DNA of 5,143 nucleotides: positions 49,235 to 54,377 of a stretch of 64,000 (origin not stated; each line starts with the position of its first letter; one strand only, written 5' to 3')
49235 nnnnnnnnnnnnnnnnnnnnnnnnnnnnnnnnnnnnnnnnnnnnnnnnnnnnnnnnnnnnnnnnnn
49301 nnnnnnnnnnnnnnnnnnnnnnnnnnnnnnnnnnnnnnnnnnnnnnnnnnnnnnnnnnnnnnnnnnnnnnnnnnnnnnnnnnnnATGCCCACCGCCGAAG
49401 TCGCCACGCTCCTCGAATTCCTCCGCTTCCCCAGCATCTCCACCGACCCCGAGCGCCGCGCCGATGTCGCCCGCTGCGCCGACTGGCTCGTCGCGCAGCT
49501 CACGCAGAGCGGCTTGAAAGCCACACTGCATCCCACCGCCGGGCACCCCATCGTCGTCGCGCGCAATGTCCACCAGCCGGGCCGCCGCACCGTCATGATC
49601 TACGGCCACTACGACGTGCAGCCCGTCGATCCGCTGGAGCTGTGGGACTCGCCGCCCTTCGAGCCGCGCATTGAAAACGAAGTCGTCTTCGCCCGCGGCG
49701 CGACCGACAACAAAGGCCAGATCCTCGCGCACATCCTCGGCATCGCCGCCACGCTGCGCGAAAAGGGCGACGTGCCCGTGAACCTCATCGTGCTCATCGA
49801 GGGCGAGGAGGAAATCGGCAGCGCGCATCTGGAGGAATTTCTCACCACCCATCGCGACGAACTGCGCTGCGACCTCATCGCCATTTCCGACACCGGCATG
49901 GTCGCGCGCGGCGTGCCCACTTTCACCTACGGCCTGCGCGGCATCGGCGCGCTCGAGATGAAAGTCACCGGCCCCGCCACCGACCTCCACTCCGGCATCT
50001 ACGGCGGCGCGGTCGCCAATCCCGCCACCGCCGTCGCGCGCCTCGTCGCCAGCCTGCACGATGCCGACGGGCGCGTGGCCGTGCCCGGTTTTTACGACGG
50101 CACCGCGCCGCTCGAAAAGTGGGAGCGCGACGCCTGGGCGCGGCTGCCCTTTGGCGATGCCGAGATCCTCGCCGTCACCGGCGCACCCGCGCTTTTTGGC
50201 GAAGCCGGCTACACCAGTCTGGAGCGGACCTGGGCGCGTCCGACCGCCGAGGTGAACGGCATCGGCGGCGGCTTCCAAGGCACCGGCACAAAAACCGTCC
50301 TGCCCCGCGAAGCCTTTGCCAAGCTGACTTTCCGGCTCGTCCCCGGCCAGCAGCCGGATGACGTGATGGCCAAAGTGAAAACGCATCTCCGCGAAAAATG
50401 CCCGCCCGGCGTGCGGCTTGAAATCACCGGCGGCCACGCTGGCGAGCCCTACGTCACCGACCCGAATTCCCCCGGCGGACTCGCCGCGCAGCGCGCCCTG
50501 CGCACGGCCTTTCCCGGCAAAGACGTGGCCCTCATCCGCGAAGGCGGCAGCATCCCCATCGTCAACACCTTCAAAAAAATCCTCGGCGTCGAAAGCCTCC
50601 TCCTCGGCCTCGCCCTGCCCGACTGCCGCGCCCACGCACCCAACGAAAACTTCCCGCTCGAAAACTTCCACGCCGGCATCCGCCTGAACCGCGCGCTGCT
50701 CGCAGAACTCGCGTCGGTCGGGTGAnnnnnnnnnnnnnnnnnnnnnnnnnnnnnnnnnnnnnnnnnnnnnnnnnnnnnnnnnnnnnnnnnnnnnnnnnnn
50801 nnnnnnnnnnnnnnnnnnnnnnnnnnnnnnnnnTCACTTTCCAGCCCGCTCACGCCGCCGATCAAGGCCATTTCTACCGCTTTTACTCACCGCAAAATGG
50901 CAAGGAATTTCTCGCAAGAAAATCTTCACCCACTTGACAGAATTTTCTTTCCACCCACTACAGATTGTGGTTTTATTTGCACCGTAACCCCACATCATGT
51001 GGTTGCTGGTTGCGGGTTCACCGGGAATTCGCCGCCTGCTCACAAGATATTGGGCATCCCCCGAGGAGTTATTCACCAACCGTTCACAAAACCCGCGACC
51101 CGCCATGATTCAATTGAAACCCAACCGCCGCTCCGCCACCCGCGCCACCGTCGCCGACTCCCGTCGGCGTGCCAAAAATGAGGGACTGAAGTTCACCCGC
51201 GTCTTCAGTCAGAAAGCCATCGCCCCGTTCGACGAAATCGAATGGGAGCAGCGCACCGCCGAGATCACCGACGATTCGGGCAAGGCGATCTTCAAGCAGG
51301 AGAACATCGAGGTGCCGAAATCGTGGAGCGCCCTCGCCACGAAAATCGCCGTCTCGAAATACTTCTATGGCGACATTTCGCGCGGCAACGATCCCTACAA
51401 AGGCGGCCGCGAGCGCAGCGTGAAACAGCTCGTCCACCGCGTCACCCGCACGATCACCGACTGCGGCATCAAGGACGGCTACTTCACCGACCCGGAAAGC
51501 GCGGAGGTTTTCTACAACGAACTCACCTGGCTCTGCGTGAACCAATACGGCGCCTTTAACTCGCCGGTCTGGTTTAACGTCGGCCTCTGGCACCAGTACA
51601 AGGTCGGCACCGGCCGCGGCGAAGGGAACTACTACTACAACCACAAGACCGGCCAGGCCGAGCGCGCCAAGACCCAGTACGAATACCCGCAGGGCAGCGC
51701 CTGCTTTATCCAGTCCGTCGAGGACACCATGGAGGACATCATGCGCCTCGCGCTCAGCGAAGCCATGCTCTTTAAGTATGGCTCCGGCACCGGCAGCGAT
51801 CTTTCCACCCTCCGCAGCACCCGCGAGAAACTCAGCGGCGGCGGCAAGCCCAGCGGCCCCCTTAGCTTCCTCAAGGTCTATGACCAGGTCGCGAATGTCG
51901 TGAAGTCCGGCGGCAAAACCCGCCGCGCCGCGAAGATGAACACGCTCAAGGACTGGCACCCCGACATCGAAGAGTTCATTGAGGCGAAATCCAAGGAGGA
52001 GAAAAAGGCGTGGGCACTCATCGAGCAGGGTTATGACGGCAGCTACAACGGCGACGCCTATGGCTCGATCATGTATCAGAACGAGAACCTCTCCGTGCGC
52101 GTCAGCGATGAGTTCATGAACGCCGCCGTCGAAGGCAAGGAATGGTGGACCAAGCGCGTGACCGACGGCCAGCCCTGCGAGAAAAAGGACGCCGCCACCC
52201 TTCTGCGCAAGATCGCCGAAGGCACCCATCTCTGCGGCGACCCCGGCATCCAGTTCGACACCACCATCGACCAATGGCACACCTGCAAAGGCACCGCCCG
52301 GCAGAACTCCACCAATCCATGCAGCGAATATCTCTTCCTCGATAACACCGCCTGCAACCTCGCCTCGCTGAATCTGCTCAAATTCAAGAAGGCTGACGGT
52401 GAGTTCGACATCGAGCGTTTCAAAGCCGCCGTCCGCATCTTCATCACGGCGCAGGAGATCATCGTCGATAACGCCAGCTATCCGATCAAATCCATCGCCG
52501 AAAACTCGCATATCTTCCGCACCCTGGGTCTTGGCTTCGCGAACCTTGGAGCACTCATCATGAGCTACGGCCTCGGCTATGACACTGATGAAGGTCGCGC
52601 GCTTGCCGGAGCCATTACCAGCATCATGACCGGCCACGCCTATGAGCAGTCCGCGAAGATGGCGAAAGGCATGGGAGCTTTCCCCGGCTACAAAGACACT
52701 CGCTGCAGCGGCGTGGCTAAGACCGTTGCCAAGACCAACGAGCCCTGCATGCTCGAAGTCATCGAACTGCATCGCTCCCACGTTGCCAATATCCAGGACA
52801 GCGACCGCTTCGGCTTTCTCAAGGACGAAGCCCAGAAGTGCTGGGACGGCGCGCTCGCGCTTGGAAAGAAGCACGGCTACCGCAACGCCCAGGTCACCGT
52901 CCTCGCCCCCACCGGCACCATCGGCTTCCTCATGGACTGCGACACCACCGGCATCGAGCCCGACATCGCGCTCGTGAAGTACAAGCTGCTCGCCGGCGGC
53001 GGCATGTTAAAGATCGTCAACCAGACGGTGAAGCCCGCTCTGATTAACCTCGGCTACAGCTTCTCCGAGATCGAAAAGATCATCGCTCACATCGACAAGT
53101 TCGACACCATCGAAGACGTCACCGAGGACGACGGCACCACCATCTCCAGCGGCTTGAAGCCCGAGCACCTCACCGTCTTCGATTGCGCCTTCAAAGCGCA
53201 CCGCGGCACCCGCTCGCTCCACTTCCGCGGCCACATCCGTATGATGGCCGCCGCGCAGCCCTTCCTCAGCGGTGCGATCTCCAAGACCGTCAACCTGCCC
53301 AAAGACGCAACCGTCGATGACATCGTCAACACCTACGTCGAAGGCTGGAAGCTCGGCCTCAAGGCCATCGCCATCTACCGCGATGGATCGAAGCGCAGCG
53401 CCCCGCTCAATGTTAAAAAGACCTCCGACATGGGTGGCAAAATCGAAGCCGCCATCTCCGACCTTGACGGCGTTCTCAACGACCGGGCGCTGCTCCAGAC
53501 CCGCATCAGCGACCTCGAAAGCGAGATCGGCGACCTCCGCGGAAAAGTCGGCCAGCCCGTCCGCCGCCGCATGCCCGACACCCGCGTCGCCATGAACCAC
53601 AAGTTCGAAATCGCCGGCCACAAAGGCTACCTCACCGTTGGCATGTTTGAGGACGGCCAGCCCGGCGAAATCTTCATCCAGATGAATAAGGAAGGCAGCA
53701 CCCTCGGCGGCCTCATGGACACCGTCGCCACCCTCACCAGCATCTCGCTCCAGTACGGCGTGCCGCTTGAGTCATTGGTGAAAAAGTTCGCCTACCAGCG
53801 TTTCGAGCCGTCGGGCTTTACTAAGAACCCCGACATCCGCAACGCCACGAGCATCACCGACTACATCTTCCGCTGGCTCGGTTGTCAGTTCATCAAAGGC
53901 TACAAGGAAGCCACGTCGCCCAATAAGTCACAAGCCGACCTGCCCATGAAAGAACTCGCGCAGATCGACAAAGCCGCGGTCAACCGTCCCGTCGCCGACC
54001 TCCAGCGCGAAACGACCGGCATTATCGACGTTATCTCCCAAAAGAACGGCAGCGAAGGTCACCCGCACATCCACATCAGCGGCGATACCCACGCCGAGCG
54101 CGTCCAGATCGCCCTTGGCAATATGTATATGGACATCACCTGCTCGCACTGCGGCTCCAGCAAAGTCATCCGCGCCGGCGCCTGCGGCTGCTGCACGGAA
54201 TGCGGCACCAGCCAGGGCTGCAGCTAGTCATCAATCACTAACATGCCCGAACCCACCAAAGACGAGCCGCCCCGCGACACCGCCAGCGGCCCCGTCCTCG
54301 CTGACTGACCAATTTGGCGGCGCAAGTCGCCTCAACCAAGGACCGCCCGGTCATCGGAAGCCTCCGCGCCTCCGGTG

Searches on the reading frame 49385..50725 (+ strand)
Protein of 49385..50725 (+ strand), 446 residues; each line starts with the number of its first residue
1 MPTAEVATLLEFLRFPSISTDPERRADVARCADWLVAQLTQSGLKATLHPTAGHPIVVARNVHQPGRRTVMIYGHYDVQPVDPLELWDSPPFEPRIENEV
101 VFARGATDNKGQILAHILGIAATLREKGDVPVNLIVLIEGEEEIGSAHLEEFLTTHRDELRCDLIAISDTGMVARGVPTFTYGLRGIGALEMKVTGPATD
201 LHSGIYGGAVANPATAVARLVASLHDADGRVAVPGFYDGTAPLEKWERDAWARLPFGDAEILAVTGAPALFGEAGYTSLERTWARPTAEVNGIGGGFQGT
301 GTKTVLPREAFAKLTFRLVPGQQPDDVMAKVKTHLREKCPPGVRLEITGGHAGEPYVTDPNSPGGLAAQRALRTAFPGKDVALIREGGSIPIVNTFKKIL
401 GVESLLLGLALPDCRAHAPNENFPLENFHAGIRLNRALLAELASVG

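Call 50: search_protein_families(library=pfam, proteins=[window:49385-50725:+], max_evalue=0.01)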
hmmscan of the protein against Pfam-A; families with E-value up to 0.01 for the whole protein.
window:49385-50725:+ (446 aa): 2 families
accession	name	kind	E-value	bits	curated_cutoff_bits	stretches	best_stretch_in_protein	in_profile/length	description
PF01546.33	Peptidase_M20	-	2.3e-27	96.7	24.6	1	71-439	1-204/206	Peptidase family M20/M25/M40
PF07687.19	M20_dimer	-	7e-21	74.6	21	1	188-342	5-106/107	Peptidase dimerisation domain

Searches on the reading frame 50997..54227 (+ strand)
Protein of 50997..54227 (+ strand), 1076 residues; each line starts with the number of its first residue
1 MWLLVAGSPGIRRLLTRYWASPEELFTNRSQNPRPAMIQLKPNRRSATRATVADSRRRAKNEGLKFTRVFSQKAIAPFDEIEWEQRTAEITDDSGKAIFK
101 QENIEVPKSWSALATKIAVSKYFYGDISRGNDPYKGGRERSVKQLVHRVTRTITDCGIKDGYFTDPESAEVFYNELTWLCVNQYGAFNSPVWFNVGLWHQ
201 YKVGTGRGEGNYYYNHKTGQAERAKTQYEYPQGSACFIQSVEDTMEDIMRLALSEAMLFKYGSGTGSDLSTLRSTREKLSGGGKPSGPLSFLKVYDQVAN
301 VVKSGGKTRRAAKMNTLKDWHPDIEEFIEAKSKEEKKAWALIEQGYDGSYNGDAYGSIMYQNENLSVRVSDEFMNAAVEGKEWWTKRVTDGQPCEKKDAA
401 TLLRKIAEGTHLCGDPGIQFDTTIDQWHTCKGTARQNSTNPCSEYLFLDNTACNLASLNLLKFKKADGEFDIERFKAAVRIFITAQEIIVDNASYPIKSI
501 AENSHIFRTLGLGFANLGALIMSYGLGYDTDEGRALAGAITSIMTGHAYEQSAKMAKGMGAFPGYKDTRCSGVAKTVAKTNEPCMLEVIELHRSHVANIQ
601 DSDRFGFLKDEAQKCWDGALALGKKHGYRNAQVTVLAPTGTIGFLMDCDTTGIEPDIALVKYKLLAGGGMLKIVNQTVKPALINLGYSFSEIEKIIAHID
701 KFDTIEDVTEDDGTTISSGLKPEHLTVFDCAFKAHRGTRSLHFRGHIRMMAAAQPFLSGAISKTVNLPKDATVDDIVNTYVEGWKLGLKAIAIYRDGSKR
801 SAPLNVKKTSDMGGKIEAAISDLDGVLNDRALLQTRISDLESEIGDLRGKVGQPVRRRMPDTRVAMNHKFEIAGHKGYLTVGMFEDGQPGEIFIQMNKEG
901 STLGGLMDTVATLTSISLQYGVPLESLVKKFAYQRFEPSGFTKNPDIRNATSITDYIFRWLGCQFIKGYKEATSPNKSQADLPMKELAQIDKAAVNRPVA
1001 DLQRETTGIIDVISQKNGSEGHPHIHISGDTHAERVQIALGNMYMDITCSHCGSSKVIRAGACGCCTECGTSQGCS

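Call 50: search_protein_families(library=pfam, proteins=[window:50997-54227:+], max_evalue=0.01)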
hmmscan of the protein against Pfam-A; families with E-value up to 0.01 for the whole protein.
window:50997-54227:+ (1076 aa): 4 families
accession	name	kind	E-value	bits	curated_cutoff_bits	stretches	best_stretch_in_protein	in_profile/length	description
PF02867.20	Ribonuc_red_lgC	-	4.5e-125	418.7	23.9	1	234-794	1-523/523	Ribonucleotide reductase, barrel domain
PF08471.15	Ribonuc_red_2_N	-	8.1e-20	71.4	27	1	95-183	2-103/103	Class II vitamin B12-dependent ribonucleotide reductase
PF12637.14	TSCPD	-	1.4e-11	45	22.8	1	875-961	12-84/88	TSCPD domain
PF07499.19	RuvA_C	-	0.002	19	24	1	681-707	9-37/47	RuvA, C-terminal domain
